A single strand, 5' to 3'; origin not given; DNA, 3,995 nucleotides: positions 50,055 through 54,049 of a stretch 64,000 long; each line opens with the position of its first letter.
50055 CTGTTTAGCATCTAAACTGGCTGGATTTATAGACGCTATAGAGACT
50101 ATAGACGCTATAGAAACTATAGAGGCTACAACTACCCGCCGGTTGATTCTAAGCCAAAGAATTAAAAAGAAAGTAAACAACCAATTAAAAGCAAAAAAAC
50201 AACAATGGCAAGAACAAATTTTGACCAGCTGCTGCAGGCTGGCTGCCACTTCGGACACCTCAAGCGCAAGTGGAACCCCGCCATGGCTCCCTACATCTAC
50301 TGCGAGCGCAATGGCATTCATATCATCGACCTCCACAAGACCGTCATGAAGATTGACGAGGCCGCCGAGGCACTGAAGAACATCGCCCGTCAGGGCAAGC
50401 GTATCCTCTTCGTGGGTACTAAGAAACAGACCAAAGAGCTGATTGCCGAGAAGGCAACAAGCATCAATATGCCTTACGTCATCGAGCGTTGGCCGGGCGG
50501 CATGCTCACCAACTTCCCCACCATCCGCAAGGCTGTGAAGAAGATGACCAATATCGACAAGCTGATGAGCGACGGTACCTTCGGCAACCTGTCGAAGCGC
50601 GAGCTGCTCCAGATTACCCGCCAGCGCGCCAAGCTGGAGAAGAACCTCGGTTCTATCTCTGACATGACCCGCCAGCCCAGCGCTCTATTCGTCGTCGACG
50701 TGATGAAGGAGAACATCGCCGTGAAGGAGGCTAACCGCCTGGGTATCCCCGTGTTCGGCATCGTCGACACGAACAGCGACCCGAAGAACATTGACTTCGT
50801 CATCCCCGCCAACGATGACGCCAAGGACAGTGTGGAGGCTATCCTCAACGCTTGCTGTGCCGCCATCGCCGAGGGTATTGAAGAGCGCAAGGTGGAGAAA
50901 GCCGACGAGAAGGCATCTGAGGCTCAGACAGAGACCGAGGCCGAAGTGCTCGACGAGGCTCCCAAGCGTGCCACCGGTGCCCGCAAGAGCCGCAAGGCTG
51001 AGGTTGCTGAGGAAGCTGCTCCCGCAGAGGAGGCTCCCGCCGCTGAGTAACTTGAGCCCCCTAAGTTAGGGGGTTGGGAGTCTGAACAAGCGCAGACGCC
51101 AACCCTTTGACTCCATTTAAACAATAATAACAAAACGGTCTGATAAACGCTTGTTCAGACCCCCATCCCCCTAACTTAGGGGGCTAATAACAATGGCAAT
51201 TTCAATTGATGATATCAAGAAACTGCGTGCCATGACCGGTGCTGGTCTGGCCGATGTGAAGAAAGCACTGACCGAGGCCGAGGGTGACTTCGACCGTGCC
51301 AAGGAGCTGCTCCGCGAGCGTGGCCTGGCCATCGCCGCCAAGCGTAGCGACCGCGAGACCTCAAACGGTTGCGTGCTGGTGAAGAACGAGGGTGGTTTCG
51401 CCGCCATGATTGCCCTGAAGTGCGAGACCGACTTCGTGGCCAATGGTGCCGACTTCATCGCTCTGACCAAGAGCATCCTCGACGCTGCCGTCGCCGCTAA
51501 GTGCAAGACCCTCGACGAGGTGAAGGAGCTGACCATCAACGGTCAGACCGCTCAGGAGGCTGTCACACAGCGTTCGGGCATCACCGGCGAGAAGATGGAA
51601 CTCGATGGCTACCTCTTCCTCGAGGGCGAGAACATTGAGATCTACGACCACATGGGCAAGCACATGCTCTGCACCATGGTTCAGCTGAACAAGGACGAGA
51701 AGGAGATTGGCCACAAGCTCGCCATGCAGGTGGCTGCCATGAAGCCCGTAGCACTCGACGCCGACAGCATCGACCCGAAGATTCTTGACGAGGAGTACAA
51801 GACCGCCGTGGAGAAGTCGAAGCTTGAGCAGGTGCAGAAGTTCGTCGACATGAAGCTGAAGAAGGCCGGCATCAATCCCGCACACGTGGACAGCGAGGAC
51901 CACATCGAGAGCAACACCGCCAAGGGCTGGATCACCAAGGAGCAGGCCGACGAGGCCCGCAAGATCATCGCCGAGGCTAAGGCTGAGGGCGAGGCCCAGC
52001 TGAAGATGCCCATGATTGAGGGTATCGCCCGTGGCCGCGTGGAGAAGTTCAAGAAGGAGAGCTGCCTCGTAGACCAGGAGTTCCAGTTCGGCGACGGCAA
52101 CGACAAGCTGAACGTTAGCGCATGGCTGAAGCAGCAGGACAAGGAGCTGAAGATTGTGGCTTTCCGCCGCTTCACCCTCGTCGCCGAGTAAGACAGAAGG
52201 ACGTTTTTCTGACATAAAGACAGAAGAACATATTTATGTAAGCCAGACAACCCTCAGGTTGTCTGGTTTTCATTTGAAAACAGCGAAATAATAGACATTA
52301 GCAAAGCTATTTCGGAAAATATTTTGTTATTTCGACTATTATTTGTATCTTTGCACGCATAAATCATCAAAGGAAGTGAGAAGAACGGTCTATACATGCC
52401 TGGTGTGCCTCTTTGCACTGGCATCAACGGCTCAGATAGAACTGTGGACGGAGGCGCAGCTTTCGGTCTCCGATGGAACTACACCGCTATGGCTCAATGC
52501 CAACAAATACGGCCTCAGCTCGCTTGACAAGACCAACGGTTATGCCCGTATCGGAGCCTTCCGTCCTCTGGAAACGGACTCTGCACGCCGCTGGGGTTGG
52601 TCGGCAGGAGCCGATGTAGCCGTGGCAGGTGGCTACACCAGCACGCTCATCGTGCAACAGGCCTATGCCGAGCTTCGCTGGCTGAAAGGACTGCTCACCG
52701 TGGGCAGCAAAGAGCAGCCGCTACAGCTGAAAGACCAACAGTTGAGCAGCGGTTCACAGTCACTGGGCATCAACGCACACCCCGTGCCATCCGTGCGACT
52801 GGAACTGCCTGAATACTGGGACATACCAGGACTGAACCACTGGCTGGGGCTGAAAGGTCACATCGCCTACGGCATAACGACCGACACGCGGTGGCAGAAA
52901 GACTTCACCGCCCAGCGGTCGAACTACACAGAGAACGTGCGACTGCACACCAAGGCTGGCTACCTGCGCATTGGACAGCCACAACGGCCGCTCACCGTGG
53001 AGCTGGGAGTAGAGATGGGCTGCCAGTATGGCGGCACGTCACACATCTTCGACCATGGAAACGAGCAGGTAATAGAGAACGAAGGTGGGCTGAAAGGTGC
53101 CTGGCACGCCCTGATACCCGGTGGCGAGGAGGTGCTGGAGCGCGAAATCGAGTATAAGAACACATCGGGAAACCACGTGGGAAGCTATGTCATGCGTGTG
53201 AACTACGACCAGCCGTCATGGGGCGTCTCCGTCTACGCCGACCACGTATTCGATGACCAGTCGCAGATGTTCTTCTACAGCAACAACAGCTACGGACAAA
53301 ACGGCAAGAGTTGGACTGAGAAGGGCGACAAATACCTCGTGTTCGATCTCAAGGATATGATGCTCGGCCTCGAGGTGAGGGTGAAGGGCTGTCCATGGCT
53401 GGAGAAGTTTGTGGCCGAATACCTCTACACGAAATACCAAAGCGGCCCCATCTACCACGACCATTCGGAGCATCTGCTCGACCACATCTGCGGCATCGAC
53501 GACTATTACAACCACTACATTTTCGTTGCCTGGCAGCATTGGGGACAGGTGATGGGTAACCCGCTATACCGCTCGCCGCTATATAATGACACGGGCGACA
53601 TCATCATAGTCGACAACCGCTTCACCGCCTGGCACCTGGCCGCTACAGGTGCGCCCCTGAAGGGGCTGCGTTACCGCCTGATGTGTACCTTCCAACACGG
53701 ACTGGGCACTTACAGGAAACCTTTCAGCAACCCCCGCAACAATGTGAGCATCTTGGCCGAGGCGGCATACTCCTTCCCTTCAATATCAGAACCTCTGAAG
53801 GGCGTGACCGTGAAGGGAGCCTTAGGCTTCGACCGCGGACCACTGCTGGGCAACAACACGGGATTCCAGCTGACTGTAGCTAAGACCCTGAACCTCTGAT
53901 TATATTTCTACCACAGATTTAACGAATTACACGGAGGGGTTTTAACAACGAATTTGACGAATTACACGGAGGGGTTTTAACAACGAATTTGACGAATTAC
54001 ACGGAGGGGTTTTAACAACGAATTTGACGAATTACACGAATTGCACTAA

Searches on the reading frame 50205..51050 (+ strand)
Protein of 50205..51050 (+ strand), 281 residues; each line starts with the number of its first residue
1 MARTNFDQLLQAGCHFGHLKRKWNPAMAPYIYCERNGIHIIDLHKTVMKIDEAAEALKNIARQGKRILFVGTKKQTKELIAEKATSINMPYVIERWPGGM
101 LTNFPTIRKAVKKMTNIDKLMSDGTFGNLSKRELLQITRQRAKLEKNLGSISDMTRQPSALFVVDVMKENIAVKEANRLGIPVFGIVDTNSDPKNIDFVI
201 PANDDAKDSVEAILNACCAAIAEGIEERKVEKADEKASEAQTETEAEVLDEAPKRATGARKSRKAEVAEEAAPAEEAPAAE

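Call 25: search_protein_families(library=pfam, proteins=[window:50205-51050:+], max_evalue=0.001)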
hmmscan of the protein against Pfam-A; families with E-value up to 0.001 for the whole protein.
window:50205-51050:+ (281 aa): 1 family
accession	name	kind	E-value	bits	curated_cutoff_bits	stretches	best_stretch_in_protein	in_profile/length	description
PF00318.25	Ribosomal_S2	-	1.3e-89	299.5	26.1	1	9-224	1-216/216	Ribosomal protein S2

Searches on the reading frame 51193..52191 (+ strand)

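Call 79: search_protein_families(library=pfam, proteins=[window:51193-52191:+], max_evalue=0.00001)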
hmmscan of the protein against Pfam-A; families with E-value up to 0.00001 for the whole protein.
window:51193-52191:+ (332 aa): 1 family
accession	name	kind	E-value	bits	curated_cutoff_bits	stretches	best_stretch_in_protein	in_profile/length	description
PF00889.24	EF_TS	-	8.4e-40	137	27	1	70-329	1-202/204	Elongation factor TS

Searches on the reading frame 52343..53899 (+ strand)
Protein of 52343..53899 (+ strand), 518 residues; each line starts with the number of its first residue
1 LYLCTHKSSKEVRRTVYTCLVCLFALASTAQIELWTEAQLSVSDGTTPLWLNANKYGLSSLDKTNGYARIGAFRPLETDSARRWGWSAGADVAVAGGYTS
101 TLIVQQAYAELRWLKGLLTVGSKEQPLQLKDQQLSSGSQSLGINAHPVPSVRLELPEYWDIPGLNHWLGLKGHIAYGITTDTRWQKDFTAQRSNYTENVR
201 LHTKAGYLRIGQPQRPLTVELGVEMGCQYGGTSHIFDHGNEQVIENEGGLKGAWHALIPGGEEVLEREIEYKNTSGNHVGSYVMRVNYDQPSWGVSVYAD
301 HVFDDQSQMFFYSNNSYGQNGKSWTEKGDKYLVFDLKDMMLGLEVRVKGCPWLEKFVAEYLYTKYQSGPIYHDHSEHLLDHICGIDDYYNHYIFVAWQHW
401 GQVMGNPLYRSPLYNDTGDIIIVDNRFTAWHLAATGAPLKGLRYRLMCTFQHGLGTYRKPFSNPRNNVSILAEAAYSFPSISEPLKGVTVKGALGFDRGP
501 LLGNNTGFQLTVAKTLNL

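Call 25: search_protein_families(library=pfam, proteins=[window:52343-53899:+], max_evalue=0.001)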
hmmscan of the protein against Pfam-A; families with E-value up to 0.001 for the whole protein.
window:52343-53899:+ (518 aa): 1 family
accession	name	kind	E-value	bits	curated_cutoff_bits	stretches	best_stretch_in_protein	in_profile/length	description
PF14052.12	Caps_assemb_Wzi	-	5.5e-09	36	30.1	1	99-316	65-248/392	Capsule assembly protein Wzi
